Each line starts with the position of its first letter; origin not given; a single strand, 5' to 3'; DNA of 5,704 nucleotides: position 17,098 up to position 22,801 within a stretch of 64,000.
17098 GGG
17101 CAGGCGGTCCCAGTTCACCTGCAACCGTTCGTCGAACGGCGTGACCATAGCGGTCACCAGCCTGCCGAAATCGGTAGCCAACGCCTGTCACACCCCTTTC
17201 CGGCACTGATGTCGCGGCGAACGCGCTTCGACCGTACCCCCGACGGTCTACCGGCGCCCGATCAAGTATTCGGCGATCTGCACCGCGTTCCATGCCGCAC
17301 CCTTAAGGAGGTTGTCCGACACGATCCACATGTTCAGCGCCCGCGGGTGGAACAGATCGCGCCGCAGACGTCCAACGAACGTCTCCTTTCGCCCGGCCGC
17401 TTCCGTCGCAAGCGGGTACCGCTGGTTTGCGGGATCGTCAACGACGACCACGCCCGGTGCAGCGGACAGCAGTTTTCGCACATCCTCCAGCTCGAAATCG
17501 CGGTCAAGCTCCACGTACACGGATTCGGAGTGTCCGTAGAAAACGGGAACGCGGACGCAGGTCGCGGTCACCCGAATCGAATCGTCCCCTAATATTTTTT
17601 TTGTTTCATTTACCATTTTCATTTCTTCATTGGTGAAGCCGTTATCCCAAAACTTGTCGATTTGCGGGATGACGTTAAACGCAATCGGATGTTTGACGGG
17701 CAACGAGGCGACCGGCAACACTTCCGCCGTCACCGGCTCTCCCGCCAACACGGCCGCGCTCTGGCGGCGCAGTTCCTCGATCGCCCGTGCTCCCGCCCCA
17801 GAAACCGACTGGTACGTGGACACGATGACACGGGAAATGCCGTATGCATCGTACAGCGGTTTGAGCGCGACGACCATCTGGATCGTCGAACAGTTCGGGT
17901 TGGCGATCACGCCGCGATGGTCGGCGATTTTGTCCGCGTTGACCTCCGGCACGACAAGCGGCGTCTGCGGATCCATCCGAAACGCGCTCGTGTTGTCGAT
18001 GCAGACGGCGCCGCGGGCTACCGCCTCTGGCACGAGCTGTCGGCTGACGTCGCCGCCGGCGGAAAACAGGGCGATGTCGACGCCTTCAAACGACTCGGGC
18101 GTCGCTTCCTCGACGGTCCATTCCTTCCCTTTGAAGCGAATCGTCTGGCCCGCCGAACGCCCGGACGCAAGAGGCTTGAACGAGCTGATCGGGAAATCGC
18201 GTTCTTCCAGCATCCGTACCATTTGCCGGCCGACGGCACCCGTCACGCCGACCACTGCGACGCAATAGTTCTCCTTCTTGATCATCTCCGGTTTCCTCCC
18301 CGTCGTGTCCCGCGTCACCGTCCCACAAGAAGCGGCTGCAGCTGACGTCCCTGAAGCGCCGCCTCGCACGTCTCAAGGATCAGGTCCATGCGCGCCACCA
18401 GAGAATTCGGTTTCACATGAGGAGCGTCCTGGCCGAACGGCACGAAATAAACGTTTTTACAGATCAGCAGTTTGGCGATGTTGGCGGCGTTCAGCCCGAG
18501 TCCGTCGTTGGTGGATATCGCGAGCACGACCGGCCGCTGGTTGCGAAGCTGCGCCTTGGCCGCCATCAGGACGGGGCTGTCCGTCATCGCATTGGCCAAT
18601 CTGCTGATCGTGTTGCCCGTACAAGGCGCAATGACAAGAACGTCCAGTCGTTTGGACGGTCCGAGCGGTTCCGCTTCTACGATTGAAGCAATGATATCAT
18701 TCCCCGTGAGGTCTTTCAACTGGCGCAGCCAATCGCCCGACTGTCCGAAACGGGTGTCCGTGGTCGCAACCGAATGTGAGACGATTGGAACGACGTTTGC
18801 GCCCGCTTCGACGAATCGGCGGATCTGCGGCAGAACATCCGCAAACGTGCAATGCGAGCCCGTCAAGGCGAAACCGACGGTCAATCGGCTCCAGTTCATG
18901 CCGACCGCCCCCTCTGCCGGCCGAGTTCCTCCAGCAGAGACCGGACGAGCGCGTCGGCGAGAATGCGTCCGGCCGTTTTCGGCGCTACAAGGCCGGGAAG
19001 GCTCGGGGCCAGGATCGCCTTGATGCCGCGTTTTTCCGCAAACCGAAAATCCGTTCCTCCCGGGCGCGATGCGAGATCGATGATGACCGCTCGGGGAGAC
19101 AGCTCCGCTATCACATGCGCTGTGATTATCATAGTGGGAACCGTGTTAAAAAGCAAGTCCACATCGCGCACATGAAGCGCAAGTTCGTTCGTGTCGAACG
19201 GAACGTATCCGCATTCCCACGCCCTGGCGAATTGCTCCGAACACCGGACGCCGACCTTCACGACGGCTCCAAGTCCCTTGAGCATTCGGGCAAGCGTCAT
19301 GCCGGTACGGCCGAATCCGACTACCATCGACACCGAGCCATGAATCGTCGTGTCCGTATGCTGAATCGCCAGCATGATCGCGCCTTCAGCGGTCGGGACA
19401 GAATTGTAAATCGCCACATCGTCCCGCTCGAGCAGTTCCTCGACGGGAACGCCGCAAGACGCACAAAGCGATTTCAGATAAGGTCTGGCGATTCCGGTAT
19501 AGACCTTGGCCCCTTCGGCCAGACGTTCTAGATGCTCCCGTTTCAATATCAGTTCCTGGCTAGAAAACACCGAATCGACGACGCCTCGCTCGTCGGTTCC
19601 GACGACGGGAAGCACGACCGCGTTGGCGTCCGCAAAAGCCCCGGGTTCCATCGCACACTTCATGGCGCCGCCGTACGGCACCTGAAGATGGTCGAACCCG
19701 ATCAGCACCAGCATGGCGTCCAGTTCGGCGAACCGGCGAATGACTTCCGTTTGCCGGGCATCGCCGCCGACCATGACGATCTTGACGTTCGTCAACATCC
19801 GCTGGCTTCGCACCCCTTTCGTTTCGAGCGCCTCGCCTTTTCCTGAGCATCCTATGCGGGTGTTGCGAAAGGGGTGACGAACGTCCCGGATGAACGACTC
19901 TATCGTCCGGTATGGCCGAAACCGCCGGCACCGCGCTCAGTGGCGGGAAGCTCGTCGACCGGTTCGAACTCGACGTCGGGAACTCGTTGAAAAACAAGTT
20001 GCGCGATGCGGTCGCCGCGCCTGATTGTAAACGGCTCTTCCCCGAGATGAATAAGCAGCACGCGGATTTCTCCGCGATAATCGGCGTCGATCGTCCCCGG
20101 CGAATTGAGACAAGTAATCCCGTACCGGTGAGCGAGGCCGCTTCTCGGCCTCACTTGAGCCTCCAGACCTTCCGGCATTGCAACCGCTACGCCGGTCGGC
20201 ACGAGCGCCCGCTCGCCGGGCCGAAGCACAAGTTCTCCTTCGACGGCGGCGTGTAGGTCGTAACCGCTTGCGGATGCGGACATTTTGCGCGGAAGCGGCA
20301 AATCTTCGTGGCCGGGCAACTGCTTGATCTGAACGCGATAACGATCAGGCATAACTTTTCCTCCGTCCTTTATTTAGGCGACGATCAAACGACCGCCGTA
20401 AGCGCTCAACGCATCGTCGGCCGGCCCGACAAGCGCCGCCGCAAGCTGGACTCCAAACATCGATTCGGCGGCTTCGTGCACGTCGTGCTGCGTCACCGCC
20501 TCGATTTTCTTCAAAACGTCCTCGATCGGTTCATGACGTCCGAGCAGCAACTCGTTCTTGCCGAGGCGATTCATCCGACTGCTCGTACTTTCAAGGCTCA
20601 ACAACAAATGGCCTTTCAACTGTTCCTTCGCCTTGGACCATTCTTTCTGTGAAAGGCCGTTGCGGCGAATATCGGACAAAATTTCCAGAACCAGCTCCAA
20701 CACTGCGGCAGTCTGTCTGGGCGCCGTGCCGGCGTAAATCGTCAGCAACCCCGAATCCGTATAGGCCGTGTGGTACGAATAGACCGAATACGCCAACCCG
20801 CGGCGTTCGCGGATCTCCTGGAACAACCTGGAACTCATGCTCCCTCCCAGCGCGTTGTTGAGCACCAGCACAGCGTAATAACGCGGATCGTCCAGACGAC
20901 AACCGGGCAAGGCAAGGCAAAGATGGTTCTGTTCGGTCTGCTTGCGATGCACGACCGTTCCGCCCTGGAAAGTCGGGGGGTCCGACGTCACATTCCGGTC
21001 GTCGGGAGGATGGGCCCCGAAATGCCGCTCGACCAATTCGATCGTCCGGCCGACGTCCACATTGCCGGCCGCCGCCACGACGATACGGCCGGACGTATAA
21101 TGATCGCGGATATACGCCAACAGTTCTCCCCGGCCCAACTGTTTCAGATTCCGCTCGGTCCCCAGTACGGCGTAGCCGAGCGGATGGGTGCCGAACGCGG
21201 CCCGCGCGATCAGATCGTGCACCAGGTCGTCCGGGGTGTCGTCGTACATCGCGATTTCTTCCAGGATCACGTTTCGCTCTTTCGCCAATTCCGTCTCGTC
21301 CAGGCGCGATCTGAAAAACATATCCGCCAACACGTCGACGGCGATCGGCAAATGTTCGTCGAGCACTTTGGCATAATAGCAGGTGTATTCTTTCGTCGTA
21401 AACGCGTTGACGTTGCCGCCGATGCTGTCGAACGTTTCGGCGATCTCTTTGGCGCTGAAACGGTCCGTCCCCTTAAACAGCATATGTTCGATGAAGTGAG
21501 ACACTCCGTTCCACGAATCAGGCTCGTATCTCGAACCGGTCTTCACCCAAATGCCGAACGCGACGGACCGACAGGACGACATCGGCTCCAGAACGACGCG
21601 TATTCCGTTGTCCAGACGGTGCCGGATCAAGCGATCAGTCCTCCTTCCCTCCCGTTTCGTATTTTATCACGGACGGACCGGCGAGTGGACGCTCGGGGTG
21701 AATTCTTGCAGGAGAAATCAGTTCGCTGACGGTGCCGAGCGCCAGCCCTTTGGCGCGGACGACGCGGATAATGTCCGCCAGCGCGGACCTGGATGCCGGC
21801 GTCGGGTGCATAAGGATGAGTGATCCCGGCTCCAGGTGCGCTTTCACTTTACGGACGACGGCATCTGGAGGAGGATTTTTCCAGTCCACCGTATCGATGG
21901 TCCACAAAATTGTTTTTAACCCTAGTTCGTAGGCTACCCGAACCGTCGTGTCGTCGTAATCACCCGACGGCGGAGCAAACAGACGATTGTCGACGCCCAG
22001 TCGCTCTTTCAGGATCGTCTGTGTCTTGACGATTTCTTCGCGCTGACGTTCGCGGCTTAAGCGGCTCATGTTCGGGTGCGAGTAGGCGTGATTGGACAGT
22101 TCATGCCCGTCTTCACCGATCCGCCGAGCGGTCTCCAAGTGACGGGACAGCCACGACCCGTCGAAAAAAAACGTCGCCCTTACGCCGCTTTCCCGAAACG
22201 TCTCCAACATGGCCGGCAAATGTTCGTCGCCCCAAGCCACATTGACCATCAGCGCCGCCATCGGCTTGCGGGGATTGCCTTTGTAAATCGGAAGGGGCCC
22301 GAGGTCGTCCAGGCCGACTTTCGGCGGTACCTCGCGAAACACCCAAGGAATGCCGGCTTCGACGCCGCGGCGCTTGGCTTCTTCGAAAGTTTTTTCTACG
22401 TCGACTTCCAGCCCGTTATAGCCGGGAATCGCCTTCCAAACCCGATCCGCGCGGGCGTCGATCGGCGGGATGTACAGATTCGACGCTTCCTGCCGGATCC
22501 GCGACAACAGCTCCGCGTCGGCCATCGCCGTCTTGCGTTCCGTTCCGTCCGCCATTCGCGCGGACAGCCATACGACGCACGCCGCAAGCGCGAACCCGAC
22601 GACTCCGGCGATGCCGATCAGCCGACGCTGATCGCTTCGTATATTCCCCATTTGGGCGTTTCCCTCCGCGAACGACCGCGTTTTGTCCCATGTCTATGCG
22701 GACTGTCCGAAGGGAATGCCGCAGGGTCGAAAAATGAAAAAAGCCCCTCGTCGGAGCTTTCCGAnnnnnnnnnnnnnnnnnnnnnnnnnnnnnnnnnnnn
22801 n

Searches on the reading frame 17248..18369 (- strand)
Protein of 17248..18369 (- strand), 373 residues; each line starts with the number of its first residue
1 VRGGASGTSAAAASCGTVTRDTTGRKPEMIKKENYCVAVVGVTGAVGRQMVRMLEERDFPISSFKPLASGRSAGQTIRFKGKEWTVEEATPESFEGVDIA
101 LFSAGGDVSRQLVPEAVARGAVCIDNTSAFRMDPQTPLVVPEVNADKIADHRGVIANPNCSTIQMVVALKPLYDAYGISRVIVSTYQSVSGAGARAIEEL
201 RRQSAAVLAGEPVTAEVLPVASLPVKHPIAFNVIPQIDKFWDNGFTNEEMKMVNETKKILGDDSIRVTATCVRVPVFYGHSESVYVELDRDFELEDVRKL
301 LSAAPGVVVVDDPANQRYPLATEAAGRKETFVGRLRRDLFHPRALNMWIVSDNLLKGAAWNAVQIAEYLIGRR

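Call 83: search_protein_families(library=ncbifam, max_evalue=1e-10, proteins=[window:17248-18369:-])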
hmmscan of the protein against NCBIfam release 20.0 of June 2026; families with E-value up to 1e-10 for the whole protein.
window:17248-18369:- (373 aa): 11 families
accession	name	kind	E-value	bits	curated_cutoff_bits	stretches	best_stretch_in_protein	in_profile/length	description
NF011456.0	PRK14874.1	equivalog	4.6e-151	502.7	223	1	33-371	3-342/346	aspartate-semialdehyde dehydrogenase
TIGR01296.1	asd_B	equivalog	4.5e-146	486.3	324.2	1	37-370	2-337/339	aspartate-semialdehyde dehydrogenase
NF005229.0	PRK06728.1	equivalog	4.9e-132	440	628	1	31-370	2-342/347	aspartate-semialdehyde dehydrogenase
NF004224.0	PRK05671.1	equivalog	9.5e-76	255.4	284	1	36-370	6-332/336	aspartate-semialdehyde dehydrogenase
NF005957.0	PRK08040.1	equivalog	3.5e-72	243.7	273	1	33-370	3-331/336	aspartate-semialdehyde dehydrogenase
NF006416.0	PRK08664.1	subfamily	1.1e-48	166.2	232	2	34-198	3-187/350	aspartate-semialdehyde dehydrogenase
TIGR00978.1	asd_EA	equivalog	4.7e-47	160.7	301.2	2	37-198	3-185/342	aspartate-semialdehyde dehydrogenase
NF005144.0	PRK06598.1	subfamily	1.3e-41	142.9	198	2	225-359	218-357/369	aspartate-semialdehyde dehydrogenase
TIGR01745.1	asd_gamma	equivalog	4.3e-35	121.3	402.9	1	37-360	3-356/366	aspartate-semialdehyde dehydrogenase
TIGR01850.1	argC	equivalog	1.9e-20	73.4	233.6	1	37-199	3-190/345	N-acetyl-gamma-glutamyl-phosphate reductase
NF005368.0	PRK06901.1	equivalog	3.9e-17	62.4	437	1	72-301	42-251/323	oxidoreductase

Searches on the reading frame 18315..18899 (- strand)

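Call 83: search_protein_families(library=ncbifam, max_evalue=1e-10, proteins=[window:18315-18899:-])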
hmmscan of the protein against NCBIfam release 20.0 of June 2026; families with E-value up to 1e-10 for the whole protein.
window:18315-18899:- (194 aa): 2 families
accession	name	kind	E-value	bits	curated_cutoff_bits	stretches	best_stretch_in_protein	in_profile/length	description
NF006161.0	PRK08305.1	equivalog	6e-97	323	156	1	1-193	1-193/196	dipicolinate synthase subunit B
TIGR02852.1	spore_dpaB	equivalog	2.2e-91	304.3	229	1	8-192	3-187/187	dipicolinate synthase subunit B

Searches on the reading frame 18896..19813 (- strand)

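Call 83: search_protein_families(library=ncbifam, max_evalue=1e-10, proteins=[window:18896-19813:-])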
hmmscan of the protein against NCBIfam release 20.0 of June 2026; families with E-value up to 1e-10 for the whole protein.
window:18896-19813:- (305 aa): 2 families
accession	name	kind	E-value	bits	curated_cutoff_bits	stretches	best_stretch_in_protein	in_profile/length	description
TIGR02853.1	spore_dpaA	equivalog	1.7e-115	385.2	319.65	1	10-291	2-283/287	dipicolinic acid synthetase subunit A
NF006162.0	PRK08306.1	equivalog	2.2e-114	381.8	261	1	6-298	1-293/297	dipicolinate synthase subunit DpsA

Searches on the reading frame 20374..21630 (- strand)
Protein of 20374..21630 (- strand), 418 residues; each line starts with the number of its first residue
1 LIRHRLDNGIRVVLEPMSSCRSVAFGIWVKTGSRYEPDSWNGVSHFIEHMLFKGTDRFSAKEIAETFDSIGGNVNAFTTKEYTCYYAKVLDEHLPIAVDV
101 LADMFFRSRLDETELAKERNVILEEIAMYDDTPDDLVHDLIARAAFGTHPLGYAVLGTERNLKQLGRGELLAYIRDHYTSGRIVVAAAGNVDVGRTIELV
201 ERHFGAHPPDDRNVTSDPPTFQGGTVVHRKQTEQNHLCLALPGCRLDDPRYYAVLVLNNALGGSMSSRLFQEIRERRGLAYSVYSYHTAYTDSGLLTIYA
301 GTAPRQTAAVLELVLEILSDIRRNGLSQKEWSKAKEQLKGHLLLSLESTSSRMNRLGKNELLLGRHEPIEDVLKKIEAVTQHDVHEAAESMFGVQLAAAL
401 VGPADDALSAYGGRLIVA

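Call 83: search_protein_families(library=ncbifam, max_evalue=1e-10, proteins=[window:20374-21630:-])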
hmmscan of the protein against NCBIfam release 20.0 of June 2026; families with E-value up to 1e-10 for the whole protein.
window:20374-21630:- (418 aa): 4 families
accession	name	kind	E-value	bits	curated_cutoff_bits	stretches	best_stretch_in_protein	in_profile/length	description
NF047422.1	YfmF_fam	equivalog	1e-35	123.5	285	1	109-391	118-401/412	EF-P 5-aminopentanol modification-associated protein YfmF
NF047421.1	YfmH_fam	equivalog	2e-25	89.9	250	1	39-395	58-414/425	EF-P 5-aminopentanol modification-associated protein YfmH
TIGR02110.1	PQQ_syn_pqqF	equivalog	2.9e-23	82.5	320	1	6-351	5-360/697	pyrroloquinoline quinone biosynthesis protein PqqF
NF011681.0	PRK15101.1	equivalog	3.4e-19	68.4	765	1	5-170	48-214/961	pitrilysin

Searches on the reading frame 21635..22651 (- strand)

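Call 83: search_protein_families(library=ncbifam, max_evalue=1e-10, proteins=[window:21635-22651:-])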
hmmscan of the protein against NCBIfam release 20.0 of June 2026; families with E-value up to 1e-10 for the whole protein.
window:21635-22651:- (338 aa): 8 families
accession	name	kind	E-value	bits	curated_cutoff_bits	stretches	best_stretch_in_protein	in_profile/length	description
TIGR02873.1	spore_ylxY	hypoth_equivalog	6.1e-95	317.5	391.5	1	47-312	2-267/268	probable sporulation protein, polysaccharide deacetylase family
TIGR02764.1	spore_ybaN_pdaB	equivalog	5.4e-47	160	237.4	1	129-312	5-191/191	polysaccharide deacetylase family sporulation protein PdaB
NF045821.1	PgAcgDacpgdA1_Bac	equivalog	8.2e-32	110.2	400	1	143-311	101-274/282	peptidoglycan-N-acetylglucosamine deacetylase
TIGR04243.1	nodulat_NodB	equivalog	1.2e-28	100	240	1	145-288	17-162/197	chitooligosaccharide deacetylase NodB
NF045820.1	PgAcgDacpgdA_Strep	equivalog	6.8e-27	94.4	800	1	141-313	279-449/463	peptidoglycan-N-acetylglucosamine deacetylase PgdA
TIGR02884.1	spore_pdaA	equivalog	5.2e-26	91.7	298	1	145-311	52-223/224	delta-lactam-biosynthetic de-N-acetylase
NF045822.1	PgAcgDacpgdA2_Bac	equivalog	3.6e-15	56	400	1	147-306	86-256/274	peptidoglycan-N-acetylglucosamine deacetylase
TIGR03006.1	pepcterm_polyde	equivalog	1.2e-11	44.3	276.2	1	147-223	38-114/272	XrtA system polysaccharide deacetylase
